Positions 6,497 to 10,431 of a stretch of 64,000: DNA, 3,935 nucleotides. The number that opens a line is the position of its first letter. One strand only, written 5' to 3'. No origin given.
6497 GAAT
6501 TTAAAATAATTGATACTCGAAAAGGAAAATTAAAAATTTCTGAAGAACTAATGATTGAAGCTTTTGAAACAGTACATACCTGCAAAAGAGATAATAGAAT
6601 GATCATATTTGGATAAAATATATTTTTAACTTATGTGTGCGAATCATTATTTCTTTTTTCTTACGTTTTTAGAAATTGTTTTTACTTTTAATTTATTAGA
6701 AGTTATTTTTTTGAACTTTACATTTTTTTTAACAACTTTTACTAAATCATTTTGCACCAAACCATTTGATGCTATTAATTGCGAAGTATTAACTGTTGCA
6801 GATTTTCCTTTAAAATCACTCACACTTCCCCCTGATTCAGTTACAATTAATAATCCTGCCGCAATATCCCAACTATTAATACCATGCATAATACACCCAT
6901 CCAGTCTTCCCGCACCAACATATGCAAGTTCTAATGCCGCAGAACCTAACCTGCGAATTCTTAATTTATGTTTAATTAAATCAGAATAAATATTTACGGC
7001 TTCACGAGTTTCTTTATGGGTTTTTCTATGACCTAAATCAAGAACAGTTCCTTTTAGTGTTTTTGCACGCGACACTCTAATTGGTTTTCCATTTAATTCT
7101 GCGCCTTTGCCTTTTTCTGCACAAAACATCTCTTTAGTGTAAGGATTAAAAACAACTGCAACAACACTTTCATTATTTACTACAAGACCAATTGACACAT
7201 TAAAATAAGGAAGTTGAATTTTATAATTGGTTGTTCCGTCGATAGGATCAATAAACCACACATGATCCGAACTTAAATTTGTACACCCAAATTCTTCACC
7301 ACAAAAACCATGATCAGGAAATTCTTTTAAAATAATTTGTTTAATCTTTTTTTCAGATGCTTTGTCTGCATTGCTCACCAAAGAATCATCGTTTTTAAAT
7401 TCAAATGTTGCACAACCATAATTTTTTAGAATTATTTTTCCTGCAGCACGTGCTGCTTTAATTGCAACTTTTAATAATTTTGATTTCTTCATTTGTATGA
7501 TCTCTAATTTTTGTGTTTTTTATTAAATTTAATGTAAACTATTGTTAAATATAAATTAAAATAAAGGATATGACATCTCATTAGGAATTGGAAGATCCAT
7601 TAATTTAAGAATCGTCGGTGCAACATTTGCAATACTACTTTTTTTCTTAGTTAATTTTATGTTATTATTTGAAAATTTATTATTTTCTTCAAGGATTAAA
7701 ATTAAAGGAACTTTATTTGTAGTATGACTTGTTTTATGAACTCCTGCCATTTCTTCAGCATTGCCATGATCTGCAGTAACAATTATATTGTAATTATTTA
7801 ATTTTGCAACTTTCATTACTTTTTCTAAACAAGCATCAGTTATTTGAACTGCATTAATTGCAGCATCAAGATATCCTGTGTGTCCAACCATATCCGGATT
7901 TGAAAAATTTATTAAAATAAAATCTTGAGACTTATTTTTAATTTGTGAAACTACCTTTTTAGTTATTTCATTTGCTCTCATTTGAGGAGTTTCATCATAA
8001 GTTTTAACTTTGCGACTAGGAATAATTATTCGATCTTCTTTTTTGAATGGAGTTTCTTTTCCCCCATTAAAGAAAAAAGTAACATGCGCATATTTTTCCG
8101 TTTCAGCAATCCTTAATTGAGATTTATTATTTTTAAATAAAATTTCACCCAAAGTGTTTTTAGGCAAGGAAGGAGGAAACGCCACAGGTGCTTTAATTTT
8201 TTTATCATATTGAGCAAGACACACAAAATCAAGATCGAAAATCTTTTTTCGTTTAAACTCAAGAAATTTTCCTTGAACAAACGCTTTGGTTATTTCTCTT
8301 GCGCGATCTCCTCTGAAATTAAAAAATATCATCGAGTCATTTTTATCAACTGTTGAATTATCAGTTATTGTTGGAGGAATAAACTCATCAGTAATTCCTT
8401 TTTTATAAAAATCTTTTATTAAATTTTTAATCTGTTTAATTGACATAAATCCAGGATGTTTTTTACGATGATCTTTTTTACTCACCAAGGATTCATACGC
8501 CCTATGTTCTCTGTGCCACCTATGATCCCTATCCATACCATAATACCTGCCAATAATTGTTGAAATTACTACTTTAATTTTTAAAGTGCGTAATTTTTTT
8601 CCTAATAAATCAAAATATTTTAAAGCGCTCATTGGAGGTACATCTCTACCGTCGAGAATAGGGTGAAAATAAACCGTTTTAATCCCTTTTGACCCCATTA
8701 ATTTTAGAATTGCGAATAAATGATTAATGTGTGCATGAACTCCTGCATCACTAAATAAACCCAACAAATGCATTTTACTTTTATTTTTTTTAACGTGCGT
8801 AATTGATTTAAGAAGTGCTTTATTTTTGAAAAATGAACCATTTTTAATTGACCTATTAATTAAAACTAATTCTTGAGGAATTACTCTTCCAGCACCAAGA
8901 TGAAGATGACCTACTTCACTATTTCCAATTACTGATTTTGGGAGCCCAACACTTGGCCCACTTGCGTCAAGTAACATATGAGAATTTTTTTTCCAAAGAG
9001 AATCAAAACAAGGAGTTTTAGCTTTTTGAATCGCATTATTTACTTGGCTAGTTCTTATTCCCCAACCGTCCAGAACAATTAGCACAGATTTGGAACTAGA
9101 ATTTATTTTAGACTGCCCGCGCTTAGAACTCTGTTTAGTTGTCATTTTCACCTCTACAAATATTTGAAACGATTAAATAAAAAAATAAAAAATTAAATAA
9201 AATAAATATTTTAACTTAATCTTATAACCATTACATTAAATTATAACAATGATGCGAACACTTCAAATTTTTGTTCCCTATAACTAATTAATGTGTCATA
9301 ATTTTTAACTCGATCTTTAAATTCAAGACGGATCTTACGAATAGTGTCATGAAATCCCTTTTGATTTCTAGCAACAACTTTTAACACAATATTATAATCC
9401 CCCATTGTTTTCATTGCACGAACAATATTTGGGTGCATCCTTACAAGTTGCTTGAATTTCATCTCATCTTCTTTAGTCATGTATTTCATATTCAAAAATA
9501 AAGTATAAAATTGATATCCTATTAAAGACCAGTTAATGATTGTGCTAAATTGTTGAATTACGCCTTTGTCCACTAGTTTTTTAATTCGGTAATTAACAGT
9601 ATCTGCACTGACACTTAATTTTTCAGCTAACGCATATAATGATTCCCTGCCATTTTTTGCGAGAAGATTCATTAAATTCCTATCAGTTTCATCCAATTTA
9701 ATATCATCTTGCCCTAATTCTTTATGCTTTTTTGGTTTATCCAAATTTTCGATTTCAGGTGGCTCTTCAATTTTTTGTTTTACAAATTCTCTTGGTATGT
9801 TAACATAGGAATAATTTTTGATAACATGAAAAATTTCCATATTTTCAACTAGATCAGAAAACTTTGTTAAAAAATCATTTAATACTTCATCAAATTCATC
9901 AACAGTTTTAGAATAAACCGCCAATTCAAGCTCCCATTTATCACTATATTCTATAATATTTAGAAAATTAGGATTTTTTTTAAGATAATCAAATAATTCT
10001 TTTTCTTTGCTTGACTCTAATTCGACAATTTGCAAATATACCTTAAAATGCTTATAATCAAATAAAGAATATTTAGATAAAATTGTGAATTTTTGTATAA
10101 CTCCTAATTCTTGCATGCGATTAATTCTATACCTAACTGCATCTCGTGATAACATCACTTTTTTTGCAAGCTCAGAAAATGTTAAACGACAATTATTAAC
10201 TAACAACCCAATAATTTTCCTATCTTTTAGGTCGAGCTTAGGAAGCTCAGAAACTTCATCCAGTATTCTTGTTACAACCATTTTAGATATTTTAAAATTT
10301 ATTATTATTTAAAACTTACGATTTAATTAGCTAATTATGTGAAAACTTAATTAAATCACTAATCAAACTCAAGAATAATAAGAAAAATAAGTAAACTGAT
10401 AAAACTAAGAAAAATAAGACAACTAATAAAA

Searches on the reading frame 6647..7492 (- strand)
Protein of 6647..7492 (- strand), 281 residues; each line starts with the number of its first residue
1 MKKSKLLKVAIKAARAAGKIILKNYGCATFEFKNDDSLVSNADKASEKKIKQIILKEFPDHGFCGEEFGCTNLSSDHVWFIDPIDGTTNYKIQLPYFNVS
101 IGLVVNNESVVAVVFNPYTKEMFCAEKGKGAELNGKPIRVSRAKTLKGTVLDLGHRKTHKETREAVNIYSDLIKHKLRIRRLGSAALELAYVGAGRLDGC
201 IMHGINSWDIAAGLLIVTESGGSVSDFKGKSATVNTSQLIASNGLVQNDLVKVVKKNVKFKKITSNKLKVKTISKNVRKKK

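Call 80: search_protein_families(library=pfam, proteins=[window:6647-7492:-], max_evalue=0.000001)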
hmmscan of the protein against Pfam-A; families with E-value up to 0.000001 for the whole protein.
window:6647-7492:- (281 aa): 1 family
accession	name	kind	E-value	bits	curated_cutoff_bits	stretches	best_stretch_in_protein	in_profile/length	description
PF00459.30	Inositol_P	-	3.1e-61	207.7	27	1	3-255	2-267/271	Inositol monophosphatase family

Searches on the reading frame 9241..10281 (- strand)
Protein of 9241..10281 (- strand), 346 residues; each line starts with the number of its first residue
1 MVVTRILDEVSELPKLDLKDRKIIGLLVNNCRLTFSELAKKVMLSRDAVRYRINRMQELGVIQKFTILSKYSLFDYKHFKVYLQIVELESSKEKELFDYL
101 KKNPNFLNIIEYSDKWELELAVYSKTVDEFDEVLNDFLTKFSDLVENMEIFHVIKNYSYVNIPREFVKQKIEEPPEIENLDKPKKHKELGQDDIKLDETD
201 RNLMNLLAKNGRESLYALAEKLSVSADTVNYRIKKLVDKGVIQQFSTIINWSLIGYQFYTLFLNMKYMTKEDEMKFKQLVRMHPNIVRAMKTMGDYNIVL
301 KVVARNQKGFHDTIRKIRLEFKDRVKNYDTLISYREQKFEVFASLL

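Call 4: search_protein_families(library=pfam, proteins=[window:9241-10281:-], max_evalue=1)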
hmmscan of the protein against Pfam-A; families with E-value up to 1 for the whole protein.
window:9241-10281:- (346 aa): 36 families (the best 25 are shown)
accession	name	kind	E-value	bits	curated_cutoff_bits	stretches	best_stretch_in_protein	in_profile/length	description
PF13404.12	HTH_AsnC-type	-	8.9e-27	93.1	27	2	16-57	1-42/42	AsnC-type helix-turn-helix domain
PF13412.12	HTH_24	-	2.4e-26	91.5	21.9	2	196-243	1-48/48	Winged helix-turn-helix DNA-binding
PF01037.27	AsnC_trans_reg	-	4.7e-09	36.5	25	1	275-335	13-72/73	Lrp/AsnC ligand binding domain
PF08279.18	HTH_11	-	9.6e-09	35.4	25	2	21-61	3-44/55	HTH domain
PF12802.13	MarR_2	-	1.4e-08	35.2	27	2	206-243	13-51/61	MarR family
PF01047.28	MarR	-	4.5e-08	33.3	24.6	2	203-243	8-48/59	MarR family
PF01978.25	TrmB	-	1.6e-07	31.5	25.6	2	206-244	16-54/68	Sugar-specific transcriptional regulator TrmB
PF12840.13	HTH_20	-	5.7e-07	29.8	27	2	197-242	3-48/51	Helix-turn-helix domain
PF13556.12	HTH_30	-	2.1e-06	27.8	27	2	31-59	11-39/59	PucR C-terminal helix-turn-helix domain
PF02650.20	HTH_WhiA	-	9.5e-06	26.4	27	2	6-59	28-83/84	WhiA C-terminal HTH domain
PF22451.2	NirdL-like_HTH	-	9.5e-06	25.5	27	2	35-62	19-46/47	Siroheme decarboxylase NirDL-like HTH domain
PF01022.26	HTH_5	-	1.3e-05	25.4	22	2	197-243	1-46/47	Bacterial regulatory protein, arsR family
PF08280.17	HTH_Mga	-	4.3e-05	23.8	23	1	22-67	9-53/59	M protein trans-acting positive regulator (MGA) HTH domain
PF25212.1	HVO_A0114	-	6.5e-05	23.1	27.6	1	197-243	21-67/84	HVO_A0114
PF08221.17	HTH_9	-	7.7e-05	23.2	23.4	1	22-50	17-45/62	RNA polymerase III subunit RPC82 helix-turn-helix domain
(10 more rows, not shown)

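Call 5: search_protein_families(library=ncbifam, proteins=[window:9241-10281:-], max_evalue=1)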
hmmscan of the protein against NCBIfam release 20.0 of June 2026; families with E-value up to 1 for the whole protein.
window:9241-10281:- (346 aa): 32 families (the best 25 are shown)
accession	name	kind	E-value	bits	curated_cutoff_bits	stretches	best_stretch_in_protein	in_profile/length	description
NF053758.1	ChrTpTrnRegChrS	equivalog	4e-27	94.9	250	2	14-145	10-139/158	chromate efflux transcriptional regulator ChrS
NF040947.1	trans_reg_LysM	equivalog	1.6e-26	92.7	180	2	196-318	1-119/136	HTH-type transcriptional regulator LysM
NF008384.0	PRK11179.1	equivalog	2.3e-24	86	227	2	192-335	3-144/153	transcriptional regulator AsnC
NF041396.1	TranRegLrp_Halo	equivalog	1e-21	77.4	190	2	197-317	4-122/149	HTH-type transcriptional regulator Lrp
NF040820.1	trans_reg_LrpA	equivalog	3.5e-19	69.1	250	2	196-314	2-118/141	HTH-type transcriptional regulator LrpA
NF008370.0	PRK11169.1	equivalog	7.9e-14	51.7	233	2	194-305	10-122/164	leucine-responsive transcriptional regulator Lrp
NF040708.3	Siroheme_Dcarb_AhbA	equivalog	2.1e-09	37.3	140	1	217-335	21-134/144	siroheme decarboxylase subunit alpha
NF040707.3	Siroheme_Dcarb_AhbB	equivalog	2e-08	34.1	125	2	217-338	18-140/146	siroheme decarboxylase subunit beta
NF041395.1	TranRegLrpA1_Halo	equivalog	5.3e-08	33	250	2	197-254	4-61/142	HTH-type transcriptional regulator LrpA1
NF053606.1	Sta1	subfamily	1.2e-07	31.7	80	2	196-245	18-67/100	Sta1 family transcriptional regulator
NF038251.1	AdcR_fam_Zn_TF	equivalog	2.7e-07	30.9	175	2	191-287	29-121/143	zinc-dependent MarR family transcriptional regulator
NF040939.2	trans_reg_lrs14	equivalog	3.3e-07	30.3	90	2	195-244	18-68/103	Lrs14 family HTH-type transcriptional regulator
TIGR04176.1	MarR_EPS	equivalog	4.1e-07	30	88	1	197-244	3-50/105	MarR family EPS-associated transcriptional regulator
TIGR01884.1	cas_HTH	subfamily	1.9e-05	24.2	60.2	1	188-245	132-189/202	CRISPR-associated CARF protein Csa3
TIGR00122.1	birA_repr_reg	equivalog_domain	2.6e-05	24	70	2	200-241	2-42/69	biotin operon repressor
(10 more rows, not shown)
